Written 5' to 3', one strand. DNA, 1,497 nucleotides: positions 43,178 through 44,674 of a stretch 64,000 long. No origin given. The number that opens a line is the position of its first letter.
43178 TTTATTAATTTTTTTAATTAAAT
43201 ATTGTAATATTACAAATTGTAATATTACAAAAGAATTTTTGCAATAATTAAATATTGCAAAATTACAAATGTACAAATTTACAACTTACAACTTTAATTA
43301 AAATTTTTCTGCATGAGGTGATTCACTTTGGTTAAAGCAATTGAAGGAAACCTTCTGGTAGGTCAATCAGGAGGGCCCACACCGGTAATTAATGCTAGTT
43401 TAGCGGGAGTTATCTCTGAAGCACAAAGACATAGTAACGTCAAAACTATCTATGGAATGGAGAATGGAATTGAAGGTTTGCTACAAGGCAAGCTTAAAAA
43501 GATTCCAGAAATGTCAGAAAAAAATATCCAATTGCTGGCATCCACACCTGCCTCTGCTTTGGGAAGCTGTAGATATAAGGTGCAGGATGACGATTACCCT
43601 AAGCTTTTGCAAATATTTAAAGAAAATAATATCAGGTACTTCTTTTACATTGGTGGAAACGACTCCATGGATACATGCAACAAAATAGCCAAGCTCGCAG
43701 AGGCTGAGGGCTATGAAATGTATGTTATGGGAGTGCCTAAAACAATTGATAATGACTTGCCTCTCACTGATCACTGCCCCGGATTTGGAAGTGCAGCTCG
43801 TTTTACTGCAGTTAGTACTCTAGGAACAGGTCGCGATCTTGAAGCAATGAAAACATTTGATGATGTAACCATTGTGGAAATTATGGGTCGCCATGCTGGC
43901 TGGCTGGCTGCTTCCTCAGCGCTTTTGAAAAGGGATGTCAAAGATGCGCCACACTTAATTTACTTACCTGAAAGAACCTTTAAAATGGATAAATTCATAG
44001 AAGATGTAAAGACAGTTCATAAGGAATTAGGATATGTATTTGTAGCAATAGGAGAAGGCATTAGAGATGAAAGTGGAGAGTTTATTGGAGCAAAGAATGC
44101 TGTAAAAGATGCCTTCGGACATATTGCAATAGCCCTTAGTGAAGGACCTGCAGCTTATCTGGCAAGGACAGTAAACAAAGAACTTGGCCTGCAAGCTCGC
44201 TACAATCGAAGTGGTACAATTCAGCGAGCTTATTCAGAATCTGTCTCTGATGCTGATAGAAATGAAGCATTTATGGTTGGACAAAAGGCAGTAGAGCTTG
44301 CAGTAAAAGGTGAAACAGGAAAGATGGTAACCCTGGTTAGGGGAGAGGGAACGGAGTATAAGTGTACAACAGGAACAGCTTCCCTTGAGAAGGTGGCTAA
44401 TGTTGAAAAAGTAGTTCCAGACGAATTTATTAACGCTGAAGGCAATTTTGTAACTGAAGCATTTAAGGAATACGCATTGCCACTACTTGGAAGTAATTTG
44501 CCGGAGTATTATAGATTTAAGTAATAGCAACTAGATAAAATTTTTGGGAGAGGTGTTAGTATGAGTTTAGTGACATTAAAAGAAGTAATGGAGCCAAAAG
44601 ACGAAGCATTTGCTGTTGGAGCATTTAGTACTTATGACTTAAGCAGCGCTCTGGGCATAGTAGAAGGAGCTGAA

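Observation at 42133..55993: Candidate undescribed sulfoquinovose / SQ-glycerol catabolic operon: sulfo-EMP-like logic built from non-canonical parts and ending in a tungsten AOR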

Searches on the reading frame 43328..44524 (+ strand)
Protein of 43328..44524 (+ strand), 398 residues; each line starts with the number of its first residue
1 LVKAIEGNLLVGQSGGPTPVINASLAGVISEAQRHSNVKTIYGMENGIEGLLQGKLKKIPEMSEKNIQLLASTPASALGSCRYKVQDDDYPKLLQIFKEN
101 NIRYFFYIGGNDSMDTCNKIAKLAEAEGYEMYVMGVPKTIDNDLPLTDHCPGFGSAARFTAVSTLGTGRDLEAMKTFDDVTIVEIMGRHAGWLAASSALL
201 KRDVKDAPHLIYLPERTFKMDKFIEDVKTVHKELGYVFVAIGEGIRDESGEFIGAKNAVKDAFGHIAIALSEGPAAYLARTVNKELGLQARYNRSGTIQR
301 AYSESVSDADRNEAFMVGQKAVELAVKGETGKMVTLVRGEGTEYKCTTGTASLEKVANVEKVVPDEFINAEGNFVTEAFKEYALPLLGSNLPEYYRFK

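Call 3: search_protein_families(library=pfam, proteins=[window:43328-44524:+])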
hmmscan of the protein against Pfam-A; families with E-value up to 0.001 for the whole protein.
window:43328-44524:+ (398 aa): 1 family
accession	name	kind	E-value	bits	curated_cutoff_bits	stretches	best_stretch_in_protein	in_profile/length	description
PF00365.25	PFK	-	1e-57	196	30.9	1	9-324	2-276/277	Phosphofructokinase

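Call 5: search_protein_families(library=ncbifam, proteins=[window:43328-44524:+], max_evalue=0.01)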
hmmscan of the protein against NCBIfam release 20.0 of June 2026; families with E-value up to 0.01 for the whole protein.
window:43328-44524:+ (398 aa): 11 families
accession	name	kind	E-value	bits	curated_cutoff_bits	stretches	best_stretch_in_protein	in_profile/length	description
NF010675.0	PRK14072.1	subfamily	1.7e-148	494.8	273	1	6-393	3-393/416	diphosphate--fructose-6-phosphate 1-phosphotransferase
NF002872.1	PRK03202.1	subfamily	9.6e-45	152.9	253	1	14-348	8-302/323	ATP-dependent 6-phosphofructokinase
TIGR02483.1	PFK_mixed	subfamily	1.3e-44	152.6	430.55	1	12-337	5-312/325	phosphofructokinase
NF005301.0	PRK06830.1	equivalog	3.3e-36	124.7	400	1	14-338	89-404/445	ATP-dependent 6-phosphofructokinase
TIGR02482.1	PFKA_ATP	equivalog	4.5e-31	108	371.35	2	12-246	5-225/301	6-phosphofructokinase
NF010674.0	PRK14071.1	equivalog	2e-27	96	544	1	13-337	11-322/360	ATP-dependent 6-phosphofructokinase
NF041103.1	PFKA_PPi_Ttgales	equivalog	1.5e-25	90.1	550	1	14-269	6-264/407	diphosphate--fructose-6-phosphate 1-phosphotransferase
NF005121.0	PRK06555.1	equivalog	2.5e-24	85.8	395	1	14-332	11-357/404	pyrophosphate--fructose-6-phosphate 1-phosphotransferase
TIGR02478.1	6PF1K_euk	equivalog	4.6e-18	64.8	708.4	1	13-234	396-605/744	6-phosphofructokinase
NF005482.0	PRK07085.1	subfamily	5.2e-18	64.9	446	1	13-199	80-265/558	diphosphate--fructose-6-phosphate 1-phosphotransferase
TIGR02477.1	PFKA_PPi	equivalog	4e-15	55.3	587.95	1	14-199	75-259/539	diphosphate--fructose-6-phosphate 1-phosphotransferase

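Call 24: find_related_loci(query=window:43328-44524:+, collection=metagenome_contigs, flank=10000)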
Query window:43328-44524:+ (398 aa) in metagenome_contigs; peptide patterns used: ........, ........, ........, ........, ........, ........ (x = any residue, [..] = any of these).
292 stretches matched a pattern; 261 encode a relative of the query (tblastn E <= 1e-3); the best 80 are kept; 80 distinct loci.
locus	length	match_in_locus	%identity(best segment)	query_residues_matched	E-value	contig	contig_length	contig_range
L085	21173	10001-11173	70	1-392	0e+0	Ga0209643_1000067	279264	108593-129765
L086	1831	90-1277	68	4-397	0e+0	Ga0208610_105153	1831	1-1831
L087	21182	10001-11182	62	5-397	2e-163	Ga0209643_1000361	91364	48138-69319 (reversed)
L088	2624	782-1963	52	4-398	1e-143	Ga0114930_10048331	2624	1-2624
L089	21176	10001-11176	51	5-397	3e-133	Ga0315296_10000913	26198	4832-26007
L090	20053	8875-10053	50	5-398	8e-131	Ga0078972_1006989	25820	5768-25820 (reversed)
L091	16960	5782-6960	50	5-398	7e-130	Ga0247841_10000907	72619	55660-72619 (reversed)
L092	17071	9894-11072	50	5-398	5e-130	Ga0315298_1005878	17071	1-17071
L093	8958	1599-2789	50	1-398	2e-129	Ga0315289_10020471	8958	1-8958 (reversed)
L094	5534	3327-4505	49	5-398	1e-129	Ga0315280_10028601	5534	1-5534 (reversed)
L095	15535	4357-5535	50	5-398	7e-129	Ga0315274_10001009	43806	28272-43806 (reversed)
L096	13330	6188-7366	49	5-398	2e-128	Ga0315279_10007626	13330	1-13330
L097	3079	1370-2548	49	5-398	3e-131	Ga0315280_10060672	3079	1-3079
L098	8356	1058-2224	51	2-394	8e-126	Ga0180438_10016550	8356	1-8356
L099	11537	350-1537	46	3-398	2e-113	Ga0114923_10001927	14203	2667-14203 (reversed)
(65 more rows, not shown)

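Call 29: search_protein_families(library=pfam, proteins=[L087:18607-19764:+, L087:2573-3928:-, L087:4004-4606:+, L087:4607-5533:+, L087:5709-6695:-, L087:7051-7701:+, L085:12093-13295:+, L085:13320-13964:+, L085:14206-14838:+, L085:15138-15941:+], max_evalue=0.0001)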
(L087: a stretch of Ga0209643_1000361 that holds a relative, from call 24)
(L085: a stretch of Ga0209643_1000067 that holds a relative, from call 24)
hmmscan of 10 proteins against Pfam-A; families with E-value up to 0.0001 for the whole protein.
L087:18607-19764:+ (385 aa): 4 families
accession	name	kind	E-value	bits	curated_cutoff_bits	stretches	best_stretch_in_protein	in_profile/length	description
PF12832.13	MFS_1_like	-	9.5e-71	239.2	25.2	1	7-359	4-373/373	MFS_1 like family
PF07690.21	MFS_1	-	2.2e-31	109.5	33.4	2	10-272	4-276/347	Major Facilitator Superfamily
PF03825.22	Nuc_H_symport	-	3.8e-16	59.5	25.9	1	23-369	23-383/400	Nucleoside H+ symporter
PF01306.25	LacY_symp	-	1.5e-08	34.4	24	1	5-370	10-395/413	LacY proton/sugar symporter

L087:2573-3928:- (451 aa): 3 families
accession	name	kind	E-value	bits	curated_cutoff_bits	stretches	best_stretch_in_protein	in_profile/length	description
PF02894.22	GFO_IDH_MocA_C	-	5.5e-25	88.9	22.9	1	222-438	2-216/218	Oxidoreductase family, C-terminal alpha/beta domain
PF01408.29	GFO_IDH_MocA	-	1.3e-24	87.7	24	1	84-207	2-119/120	Oxidoreductase family, NAD-binding Rossmann fold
PF22725.1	GFO_IDH_MocA_C3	-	9.2e-15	55.2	27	1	219-346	3-123/124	GFO/IDH/MocA C-terminal domain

L087:4004-4606:+ (200 aa): 2 families
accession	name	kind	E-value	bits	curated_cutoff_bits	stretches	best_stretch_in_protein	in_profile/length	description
PF03641.19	Lysine_decarbox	-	3.8e-39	134.3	27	1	47-176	1-130/131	Possible lysine decarboxylase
PF18306.6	LDcluster4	-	5e-16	59.1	26.3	1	11-138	10-125/151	SLOG cluster4 family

L087:4607-5533:+ (308 aa): 2 families
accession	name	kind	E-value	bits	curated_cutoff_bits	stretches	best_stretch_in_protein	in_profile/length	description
PF01522.26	Polysacc_deac_1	-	3e-24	85.8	23.1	1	105-264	4-122/124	Polysaccharide deacetylase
PF03065.20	Glyco_hydro_57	-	8e-06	25.8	21.2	1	164-298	92-198/291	Glycosyl hydrolase family 57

L087:5709-6695:- (328 aa): 2 families
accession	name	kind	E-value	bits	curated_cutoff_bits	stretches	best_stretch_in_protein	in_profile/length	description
PF02826.25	2-Hacid_dh_C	-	1.2e-63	214.1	25.1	1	108-287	1-178/178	D-isomer specific 2-hydroxyacid dehydrogenase, NAD binding domain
PF00389.36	2-Hacid_dh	-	2.7e-29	102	24.6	1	33-319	27-134/134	D-isomer specific 2-hydroxyacid dehydrogenase, catalytic domain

L087:7051-7701:+ (216 aa): 2 families
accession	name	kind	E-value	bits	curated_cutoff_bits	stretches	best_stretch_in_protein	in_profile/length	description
PF02390.23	Methyltransf_4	-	1.9e-39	135.4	24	1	40-208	2-173/173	Putative methyltransferase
PF24675.1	NpmA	-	1.8e-06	27.9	60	1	31-122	15-107/214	16S rRNA (adenine(1408)-N(1))-methyltransferase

L085:12093-13295:+ (400 aa): 1 family
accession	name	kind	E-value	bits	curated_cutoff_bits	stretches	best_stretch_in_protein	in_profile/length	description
PF01208.23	URO-D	-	2e-23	83.4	23.9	1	134-392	96-346/346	Uroporphyrinogen decarboxylase (URO-D)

L085:13320-13964:+ (214 aa): 2 families
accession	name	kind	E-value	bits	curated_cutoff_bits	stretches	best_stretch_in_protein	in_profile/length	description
PF02310.24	B12-binding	-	2.1e-25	89.3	32.1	1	95-206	2-119/121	B12 binding domain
PF02607.22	B12-binding_2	-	1.3e-19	70.6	23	1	9-82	2-74/74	B12 binding domain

L085:14206-14838:+ (210 aa): 0 families

L085:15138-15941:+ (267 aa): 2 families
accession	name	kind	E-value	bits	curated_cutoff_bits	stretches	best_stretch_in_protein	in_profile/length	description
PF00809.28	Pterin_bind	-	6.2e-26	92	25.5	1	6-228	2-242/244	Pterin binding enzyme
PF03599.22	CdhD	-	4.9e-09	35.8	24.8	1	18-164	47-177/387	CO dehydrogenase/acetyl-CoA synthase delta subunit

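Call 34: search_solved_structures(query=window:43328-44524:+, max_evalue=1e-10, show_alignments=2)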
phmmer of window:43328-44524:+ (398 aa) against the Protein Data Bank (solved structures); distinct sequences matched with E-value up to 1e-10: 19.
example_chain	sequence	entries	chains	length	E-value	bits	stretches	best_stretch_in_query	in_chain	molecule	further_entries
3hno_A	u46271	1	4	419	2.3e-88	299.9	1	8-394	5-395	Pyrophosphate-dependent phosphofructokinase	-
3k2q_A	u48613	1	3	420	2.2e-86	293.4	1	8-392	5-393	Pyrophosphate-dependent phosphofructokinase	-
4i4i_A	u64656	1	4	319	7e-21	77.9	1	13-245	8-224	6-phosphofructokinase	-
3pfk_A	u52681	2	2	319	7.6e-21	77.8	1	13-245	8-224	PHOSPHOFRUCTOKINASE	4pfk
1mto_A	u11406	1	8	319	8.6e-21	77.6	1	13-245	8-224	6-phosphofructokinase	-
4i36_A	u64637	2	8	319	1.1e-20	77.3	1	13-245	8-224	6-phosphofructokinase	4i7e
3u39_A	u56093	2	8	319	1.1e-20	77.2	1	13-245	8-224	6-phosphofructokinase | PHOSPHOFRUCTOKINASE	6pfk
4a3s_A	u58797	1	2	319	1.7e-20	76.6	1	13-245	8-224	6-PHOSPHOFRUCTOKINASE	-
3o8o_A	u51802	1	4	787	2.4e-16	62.9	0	11-229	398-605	6-phosphofructokinase subunit alpha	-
1kzh_A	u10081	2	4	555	1.9e-15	60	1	11-206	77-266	phosphofructokinase | diphosphate--fructose-6-phosphate 1-phosphotransferase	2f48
1pfk_A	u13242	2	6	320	2.2e-14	56.5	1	13-245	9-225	PHOSPHOFRUCTOKINASE | 6-PHOSPHOFRUCTOKINASE ISOZYME I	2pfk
10oj_A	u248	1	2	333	2.5e-14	56.3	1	12-245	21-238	ATP-dependent 6-phosphofructokinase isozyme 1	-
1zxx_A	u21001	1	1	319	1.5e-13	53.7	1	13-246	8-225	6-phosphofructokinase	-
3opy_A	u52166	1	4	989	6.9e-13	51.6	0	9-263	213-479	6-phosphofructo-1-kinase alpha-subunit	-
2hig_A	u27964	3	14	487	7.6e-13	51.4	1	13-335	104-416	6-phospho-1-fructokinase | 6-phospho-1-fructokinase (ATP-dependent phosphofructokinase) | ATP-dependent 6-phosphofructokinase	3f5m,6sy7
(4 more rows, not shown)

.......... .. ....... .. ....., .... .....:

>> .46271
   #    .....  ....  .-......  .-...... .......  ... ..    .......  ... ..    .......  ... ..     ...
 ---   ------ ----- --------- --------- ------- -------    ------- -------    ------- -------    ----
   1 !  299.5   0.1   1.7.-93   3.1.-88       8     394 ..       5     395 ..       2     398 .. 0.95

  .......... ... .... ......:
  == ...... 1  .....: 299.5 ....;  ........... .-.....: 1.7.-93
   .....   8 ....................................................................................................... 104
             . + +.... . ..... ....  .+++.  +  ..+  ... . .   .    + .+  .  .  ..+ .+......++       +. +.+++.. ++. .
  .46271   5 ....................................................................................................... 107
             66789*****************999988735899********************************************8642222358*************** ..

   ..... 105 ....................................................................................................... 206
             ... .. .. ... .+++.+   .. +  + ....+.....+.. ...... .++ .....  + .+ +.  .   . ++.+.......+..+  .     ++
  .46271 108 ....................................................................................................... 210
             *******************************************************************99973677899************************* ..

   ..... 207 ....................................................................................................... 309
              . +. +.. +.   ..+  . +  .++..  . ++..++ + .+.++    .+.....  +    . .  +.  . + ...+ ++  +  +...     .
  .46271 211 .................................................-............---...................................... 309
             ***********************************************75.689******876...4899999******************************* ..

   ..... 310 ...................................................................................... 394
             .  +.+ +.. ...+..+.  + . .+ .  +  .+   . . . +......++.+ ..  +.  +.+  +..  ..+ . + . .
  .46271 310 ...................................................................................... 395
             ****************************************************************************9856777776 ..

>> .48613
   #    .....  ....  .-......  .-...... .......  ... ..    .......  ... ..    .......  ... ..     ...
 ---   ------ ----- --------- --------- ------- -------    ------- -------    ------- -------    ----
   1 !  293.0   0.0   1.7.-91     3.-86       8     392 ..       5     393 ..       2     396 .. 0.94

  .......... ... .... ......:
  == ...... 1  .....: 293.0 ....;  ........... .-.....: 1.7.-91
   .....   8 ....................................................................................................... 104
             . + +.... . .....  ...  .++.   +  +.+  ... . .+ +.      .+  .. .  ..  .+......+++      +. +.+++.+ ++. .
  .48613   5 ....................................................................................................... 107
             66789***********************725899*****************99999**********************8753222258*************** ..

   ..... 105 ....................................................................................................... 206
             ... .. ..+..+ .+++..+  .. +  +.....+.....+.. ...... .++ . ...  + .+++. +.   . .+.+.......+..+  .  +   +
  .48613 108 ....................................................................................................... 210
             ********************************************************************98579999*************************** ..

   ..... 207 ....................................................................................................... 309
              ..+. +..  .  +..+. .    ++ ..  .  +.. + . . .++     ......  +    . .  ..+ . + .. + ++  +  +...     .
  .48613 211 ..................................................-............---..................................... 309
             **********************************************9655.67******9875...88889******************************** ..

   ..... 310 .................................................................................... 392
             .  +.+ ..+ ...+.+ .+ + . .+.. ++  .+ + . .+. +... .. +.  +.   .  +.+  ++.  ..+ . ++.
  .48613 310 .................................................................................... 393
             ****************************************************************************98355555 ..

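Call 50: search_protein_families(library=ncbifam, proteins=[L085:7834-9165:+], max_evalue=0.00001)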
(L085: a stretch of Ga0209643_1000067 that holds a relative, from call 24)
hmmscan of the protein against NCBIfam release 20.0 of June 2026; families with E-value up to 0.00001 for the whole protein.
L085:7834-9165:+ (443 aa): 1 family
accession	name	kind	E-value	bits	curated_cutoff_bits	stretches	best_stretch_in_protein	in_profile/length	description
NF048012.1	SlpQosIsomSftI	equivalog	7.1e-89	298.5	700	1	10-440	6-440/443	sulfoquinovose isomerase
